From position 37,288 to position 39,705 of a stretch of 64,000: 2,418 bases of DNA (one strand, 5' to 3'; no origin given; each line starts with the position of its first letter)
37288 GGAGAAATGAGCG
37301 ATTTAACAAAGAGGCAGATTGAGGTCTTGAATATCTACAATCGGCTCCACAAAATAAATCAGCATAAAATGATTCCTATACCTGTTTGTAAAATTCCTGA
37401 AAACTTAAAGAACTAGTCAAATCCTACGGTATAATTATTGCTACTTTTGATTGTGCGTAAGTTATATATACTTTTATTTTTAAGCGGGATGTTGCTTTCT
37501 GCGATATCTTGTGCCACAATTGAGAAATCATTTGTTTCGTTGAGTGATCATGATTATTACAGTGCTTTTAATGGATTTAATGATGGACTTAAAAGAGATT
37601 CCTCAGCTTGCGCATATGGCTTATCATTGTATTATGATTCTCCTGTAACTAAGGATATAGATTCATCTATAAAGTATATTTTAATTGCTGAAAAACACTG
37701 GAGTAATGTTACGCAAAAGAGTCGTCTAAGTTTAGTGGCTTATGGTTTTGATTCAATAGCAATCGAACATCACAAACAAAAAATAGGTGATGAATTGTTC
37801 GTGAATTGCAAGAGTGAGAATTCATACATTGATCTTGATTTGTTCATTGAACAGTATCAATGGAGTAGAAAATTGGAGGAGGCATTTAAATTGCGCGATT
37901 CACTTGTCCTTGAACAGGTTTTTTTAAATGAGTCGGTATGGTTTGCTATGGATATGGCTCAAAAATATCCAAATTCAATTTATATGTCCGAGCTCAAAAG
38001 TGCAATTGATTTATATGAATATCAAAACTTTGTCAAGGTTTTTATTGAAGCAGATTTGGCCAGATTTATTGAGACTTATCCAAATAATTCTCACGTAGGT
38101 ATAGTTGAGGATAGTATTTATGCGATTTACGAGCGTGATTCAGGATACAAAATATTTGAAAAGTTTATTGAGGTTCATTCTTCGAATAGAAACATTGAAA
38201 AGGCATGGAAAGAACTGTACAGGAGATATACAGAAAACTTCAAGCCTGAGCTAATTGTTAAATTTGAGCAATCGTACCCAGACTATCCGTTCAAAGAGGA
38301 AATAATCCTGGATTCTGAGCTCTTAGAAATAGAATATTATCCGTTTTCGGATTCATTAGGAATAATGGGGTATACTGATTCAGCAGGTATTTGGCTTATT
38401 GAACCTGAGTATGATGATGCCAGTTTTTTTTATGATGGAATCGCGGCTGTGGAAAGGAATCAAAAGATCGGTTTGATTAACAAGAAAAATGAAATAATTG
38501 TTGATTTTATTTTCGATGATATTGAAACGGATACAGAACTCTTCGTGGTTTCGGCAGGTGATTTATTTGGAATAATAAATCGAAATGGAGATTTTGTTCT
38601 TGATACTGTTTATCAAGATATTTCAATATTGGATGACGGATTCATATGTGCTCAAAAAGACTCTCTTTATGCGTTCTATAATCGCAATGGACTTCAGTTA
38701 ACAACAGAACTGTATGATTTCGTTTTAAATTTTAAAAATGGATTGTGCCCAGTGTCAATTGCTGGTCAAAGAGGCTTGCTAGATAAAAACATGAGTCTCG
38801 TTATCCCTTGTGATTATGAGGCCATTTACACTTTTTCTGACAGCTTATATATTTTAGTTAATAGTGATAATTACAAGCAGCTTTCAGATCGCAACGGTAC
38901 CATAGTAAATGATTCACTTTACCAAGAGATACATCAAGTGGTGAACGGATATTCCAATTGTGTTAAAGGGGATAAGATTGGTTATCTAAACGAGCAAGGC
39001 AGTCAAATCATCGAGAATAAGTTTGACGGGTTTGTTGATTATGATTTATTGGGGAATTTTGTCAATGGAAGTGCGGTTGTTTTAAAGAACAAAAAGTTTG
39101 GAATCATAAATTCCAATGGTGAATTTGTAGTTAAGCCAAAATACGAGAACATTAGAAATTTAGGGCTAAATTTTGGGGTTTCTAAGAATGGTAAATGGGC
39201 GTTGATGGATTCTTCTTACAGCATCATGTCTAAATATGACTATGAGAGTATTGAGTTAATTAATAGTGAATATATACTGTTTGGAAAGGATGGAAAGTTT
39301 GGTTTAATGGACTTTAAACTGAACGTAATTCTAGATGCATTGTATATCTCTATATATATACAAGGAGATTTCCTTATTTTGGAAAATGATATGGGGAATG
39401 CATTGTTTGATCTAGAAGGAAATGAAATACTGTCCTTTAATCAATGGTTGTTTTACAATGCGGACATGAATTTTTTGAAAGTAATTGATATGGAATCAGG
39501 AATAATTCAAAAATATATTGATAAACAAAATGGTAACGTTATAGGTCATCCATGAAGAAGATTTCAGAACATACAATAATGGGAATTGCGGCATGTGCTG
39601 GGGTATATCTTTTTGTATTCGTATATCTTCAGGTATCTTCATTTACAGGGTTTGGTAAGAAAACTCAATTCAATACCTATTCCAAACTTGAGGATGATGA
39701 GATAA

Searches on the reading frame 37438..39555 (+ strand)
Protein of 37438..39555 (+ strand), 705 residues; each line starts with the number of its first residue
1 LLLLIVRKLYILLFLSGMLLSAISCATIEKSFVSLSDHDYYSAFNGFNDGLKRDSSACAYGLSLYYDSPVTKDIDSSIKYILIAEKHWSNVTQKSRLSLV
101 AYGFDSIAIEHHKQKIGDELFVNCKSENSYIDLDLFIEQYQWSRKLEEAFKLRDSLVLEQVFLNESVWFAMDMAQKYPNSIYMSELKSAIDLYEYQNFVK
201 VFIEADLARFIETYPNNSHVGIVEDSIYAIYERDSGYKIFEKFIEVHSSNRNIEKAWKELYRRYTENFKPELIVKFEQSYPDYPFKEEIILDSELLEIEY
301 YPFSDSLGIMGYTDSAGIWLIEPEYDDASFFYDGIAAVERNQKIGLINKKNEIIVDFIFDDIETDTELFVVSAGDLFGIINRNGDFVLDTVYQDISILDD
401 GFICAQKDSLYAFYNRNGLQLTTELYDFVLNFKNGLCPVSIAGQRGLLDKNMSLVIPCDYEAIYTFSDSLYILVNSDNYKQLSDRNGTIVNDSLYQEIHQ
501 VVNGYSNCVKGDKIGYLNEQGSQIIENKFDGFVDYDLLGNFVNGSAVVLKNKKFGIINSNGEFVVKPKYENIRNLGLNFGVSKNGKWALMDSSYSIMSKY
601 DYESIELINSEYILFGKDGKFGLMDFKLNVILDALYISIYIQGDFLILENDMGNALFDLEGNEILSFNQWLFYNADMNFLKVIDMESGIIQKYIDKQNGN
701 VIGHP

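Call 68: search_protein_families(library=pfam, proteins=[window:37438-39555:+], max_evalue=0.001)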
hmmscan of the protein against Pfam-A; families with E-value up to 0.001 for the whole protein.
window:37438-39555:+ (705 aa): 1 family
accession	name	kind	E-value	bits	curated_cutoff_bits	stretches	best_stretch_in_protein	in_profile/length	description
PF14903.11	WG_beta_rep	-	4.3e-35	119.8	25.6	4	311-343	2-34/35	WG containing repeat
